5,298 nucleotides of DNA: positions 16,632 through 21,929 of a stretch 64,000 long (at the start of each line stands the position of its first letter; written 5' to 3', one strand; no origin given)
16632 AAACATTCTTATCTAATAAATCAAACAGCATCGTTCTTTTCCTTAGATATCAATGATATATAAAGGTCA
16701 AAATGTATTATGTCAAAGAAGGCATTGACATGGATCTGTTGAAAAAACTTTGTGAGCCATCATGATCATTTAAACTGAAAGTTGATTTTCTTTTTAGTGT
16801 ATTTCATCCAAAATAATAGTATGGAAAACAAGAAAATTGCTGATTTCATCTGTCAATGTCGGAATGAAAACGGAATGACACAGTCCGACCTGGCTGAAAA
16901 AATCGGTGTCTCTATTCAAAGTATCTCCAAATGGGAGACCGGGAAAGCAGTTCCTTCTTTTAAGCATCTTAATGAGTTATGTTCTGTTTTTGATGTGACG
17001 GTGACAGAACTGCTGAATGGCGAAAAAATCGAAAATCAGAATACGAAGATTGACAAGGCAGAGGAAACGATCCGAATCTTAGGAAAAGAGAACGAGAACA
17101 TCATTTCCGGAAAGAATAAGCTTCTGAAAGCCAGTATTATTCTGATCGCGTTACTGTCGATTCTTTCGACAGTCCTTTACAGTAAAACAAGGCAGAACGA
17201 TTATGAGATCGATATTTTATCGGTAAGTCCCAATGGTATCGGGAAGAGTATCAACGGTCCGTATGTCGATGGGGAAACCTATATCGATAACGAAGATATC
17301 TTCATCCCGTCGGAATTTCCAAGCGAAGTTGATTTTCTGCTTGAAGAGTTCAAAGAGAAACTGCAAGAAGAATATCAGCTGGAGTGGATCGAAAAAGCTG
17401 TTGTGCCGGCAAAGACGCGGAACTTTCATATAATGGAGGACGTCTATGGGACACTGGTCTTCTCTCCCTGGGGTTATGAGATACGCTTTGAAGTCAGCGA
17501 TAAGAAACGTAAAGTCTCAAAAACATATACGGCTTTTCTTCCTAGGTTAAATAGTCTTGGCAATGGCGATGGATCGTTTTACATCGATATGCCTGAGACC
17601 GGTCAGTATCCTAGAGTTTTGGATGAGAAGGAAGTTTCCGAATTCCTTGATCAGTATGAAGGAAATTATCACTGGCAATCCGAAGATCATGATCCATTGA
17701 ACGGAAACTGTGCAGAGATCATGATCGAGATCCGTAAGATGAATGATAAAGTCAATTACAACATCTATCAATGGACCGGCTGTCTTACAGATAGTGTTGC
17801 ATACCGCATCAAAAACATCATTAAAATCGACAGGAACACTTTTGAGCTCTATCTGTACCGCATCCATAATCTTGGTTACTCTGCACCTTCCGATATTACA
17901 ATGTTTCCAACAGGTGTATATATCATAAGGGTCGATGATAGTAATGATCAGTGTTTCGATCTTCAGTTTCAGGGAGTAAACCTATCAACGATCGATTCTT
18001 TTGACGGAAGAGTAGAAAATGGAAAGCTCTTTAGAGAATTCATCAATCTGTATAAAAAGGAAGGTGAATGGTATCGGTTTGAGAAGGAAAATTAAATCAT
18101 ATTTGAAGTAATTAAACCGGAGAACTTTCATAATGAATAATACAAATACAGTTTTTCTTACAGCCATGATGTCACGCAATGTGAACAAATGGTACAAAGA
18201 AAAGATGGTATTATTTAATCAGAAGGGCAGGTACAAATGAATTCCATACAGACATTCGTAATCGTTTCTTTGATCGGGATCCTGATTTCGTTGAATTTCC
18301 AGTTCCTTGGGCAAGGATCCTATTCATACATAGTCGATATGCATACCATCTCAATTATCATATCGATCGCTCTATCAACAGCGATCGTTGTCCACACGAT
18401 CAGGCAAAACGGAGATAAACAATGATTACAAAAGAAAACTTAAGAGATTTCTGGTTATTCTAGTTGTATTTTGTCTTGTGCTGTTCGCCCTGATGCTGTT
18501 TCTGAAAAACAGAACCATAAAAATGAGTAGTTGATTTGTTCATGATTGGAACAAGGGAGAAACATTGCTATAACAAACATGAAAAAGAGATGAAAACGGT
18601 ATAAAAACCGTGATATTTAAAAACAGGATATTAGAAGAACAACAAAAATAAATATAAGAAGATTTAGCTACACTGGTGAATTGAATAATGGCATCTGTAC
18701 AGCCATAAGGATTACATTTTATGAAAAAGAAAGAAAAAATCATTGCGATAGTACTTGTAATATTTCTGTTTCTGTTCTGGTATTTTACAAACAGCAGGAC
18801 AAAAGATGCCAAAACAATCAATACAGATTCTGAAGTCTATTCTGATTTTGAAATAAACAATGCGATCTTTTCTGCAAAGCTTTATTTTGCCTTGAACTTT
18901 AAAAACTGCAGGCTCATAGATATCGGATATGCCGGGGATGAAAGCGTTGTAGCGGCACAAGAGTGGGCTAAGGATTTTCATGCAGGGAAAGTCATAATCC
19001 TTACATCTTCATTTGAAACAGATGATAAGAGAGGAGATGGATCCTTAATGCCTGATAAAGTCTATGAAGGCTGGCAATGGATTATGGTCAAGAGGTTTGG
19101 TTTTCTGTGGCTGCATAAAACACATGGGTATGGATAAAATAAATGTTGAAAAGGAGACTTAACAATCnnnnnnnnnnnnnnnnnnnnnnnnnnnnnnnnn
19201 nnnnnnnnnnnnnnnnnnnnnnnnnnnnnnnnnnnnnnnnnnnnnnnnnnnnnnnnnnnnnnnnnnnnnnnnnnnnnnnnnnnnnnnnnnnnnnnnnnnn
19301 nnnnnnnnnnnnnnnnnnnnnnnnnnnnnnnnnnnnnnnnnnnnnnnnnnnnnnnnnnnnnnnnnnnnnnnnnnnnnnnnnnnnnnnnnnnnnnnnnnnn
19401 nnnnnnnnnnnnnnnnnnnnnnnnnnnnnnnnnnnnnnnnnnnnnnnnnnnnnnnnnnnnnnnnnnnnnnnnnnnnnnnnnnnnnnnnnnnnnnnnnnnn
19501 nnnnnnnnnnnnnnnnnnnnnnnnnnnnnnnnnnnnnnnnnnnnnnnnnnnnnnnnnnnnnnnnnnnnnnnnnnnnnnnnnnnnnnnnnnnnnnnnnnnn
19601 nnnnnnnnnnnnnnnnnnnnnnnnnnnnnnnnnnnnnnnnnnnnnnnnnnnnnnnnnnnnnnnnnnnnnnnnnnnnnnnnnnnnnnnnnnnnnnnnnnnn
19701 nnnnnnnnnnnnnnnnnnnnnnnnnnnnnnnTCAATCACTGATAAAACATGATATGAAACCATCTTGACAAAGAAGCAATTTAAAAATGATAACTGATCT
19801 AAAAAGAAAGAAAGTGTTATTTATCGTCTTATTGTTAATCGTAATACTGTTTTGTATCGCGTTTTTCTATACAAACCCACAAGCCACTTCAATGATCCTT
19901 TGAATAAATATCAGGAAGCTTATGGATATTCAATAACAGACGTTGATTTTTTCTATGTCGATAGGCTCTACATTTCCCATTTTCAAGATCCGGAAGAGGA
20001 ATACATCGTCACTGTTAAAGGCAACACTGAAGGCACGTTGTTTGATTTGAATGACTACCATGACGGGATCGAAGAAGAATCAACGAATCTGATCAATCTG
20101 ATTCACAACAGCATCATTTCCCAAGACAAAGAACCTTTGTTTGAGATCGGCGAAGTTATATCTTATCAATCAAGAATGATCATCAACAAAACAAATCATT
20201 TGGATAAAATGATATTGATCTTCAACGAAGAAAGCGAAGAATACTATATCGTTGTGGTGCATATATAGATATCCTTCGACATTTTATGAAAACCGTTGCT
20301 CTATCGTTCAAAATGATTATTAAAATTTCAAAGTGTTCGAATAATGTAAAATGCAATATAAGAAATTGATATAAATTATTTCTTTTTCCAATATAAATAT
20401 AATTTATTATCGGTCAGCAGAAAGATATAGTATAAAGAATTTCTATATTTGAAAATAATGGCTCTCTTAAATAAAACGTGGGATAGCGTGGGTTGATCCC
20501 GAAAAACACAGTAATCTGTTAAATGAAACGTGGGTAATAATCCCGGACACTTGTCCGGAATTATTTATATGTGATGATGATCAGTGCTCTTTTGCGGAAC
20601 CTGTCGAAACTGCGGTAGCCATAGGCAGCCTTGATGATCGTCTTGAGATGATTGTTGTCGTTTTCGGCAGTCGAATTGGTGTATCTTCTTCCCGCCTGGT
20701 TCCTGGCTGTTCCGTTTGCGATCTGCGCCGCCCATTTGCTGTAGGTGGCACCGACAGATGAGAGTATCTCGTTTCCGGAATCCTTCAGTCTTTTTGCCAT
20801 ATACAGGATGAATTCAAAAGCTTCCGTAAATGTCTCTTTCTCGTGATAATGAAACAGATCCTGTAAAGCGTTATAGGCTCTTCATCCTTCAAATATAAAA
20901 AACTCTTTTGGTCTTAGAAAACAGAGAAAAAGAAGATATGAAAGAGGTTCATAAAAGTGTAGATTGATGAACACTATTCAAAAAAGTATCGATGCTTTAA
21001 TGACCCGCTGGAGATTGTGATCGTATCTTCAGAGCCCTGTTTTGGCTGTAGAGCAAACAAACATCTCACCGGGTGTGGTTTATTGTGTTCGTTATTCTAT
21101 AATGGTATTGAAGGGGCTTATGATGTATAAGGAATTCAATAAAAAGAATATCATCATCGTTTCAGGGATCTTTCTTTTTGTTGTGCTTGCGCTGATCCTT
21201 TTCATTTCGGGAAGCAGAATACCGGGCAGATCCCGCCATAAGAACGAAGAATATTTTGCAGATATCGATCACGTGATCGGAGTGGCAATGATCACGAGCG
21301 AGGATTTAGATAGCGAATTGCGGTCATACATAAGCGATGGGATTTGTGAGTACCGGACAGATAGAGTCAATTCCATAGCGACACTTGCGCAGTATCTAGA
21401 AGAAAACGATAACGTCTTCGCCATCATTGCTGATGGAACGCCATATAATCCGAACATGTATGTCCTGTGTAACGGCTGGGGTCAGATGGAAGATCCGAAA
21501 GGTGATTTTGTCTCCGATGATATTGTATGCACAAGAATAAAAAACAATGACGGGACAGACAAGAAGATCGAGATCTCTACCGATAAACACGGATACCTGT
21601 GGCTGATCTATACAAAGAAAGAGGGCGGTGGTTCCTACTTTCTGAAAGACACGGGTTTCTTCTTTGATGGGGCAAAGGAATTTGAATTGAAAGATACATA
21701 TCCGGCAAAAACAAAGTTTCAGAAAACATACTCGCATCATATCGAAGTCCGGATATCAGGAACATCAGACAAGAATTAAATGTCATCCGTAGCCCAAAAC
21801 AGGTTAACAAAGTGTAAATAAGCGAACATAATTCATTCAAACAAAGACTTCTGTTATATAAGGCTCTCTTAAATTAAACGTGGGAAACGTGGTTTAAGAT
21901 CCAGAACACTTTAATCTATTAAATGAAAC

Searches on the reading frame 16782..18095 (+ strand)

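Call 9: search_protein_families(library=pfam, proteins=[window:16782-18095:+], max_evalue=0.01)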
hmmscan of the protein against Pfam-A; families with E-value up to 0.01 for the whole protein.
window:16782-18095:+ (437 aa): 6 families
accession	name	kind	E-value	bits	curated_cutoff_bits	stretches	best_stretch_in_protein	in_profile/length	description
PF01381.28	HTH_3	-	4.9e-16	58.9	23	1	25-77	3-55/55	Helix-turn-helix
PF12844.13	HTH_19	-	1.3e-10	41.5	30.2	1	23-81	4-62/64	Helix-turn-helix domain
PF13443.12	HTH_26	-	2.6e-10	40.8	22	1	28-79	7-59/63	Cro/C1-type HTH DNA-binding domain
PF13560.12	HTH_31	-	1.4e-09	38.6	27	1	25-77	8-61/64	Helix-turn-helix domain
PF13730.12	HTH_36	-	0.0085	16.3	25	0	22-51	13-45/55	Helix-turn-helix domain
PF15731.11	MqsA_antitoxin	-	0.0096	16.5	30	0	19-62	70-113/131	Antitoxin component of bacterial toxin-antitoxin system, MqsA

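Call 12: search_protein_families(library=ncbifam, proteins=[window:16782-18095:+], max_evalue=0.01)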
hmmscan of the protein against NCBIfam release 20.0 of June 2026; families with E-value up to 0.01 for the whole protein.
window:16782-18095:+ (437 aa): 18 families
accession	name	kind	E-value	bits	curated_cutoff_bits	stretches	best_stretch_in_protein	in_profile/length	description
NF041951.1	phage_RstR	subfamily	6e-15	55.4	80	1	19-109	3-93/108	RstR family transcriptional repressor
NF047948.1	male_kill_WMK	equivalog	1e-11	44.9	300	1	18-107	5-94/300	WO male-killing family protein Wmk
TIGR03070.1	couple_hipB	subfamily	1.1e-11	44.5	71.65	1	17-71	1-55/58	type II toxin-antitoxin system Y4mF family antitoxin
NF007257.0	PRK09706.1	subfamily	1e-09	38.3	101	1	14-100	1-86/135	transcriptional repressor DicA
NF010465.0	PRK13890.1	equivalog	1e-08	35.3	96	1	23-93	10-80/121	conjugal transfer protein TrbA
NF052239.1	antitox_spr1629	equivalog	3.1e-08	33.1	335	1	25-94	9-77/377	spr1629 family repressor/antitoxin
TIGR00270.2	TIGR00270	equivalog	8.5e-08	32.2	110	1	21-89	78-146/159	multiprotein bridging factor aMBF1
TIGR03830.1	CxxCG_CxxCG_HTH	subfamily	1.8e-06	27.8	61.8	1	16-62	63-109/127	type II TA system antitoxin MqsA family protein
NF007408.0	PRK09943.1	equivalog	2.2e-06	27.4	211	1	21-98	10-87/185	HTH-type transcriptional regulator PuuR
NF041575.1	antitoxPezA_Strep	equivalog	1.4e-05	25.1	290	1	19-85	2-68/158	type II toxin-antitoxin system antitoxin PezA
NF006015.0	PRK08154.1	subfamily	1.7e-05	24.2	204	1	18-87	30-99/314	anaerobic benzoate catabolism transcriptional regulator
NF003162.0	PRK04140.1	equivalog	1.9e-05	23.9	263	1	23-95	131-203/317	transcriptional regulator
NF041677.1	trans_regClgR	equivalog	8.5e-05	22.6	170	1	18-94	8-86/113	transcriptional regulator ClgR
NF007271.0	PRK09726.1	equivalog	0.00016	21.6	79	1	17-56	11-50/88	type II toxin-antitoxin system antitoxin HipB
NF046032.1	TransRegSlrRBacil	equivalog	0.00052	20.1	250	1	23-89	6-73/149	HTH-type transcriptional regulator SlrR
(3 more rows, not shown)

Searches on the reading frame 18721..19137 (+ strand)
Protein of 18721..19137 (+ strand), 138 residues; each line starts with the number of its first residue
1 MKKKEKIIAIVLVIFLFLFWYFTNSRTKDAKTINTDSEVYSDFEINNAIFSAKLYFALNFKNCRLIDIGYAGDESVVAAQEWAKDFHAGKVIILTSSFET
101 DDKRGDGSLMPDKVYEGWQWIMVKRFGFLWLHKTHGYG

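Call 9: search_protein_families(library=pfam, proteins=[window:18721-19137:+], max_evalue=0.01)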
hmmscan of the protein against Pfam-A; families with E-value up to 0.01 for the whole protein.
window:18721-19137:+ (138 aa): 0 families

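Call 20: search_protein_families(library=pfam, proteins=[window:18721-19137:+], max_evalue=5)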
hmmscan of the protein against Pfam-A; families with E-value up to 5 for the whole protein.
window:18721-19137:+ (138 aa): 1 family
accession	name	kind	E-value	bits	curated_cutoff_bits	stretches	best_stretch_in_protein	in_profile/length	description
PF04797.18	Herpes_ORF11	-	0.04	13.2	27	1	22-84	212-278/375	Herpesvirus dUTPase protein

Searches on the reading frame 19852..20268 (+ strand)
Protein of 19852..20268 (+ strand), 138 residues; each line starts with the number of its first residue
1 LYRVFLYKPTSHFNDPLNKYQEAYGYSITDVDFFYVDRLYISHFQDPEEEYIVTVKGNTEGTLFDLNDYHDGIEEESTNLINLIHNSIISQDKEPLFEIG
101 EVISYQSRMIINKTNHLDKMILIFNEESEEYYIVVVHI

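Call 9: search_protein_families(library=pfam, proteins=[window:19852-20268:+], max_evalue=0.01)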
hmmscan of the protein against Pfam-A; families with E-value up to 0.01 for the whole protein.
window:19852-20268:+ (138 aa): 1 family
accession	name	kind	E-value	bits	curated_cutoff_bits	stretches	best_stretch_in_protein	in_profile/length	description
PF05709.17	Sipho_tail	-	0.0062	17.2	24.2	0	105-136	66-97/118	Phage tail protein RIFT-related domain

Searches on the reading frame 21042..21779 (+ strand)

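Call 20: search_protein_families(library=pfam, proteins=[window:21042-21779:+], max_evalue=5)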
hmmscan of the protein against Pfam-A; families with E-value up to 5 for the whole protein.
window:21042-21779:+ (245 aa): 1 family
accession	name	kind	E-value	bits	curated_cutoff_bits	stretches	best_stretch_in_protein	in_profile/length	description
PF22742.2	PspAB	-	0.21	11.8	27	1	169-193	70-94/189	PspA associated protein B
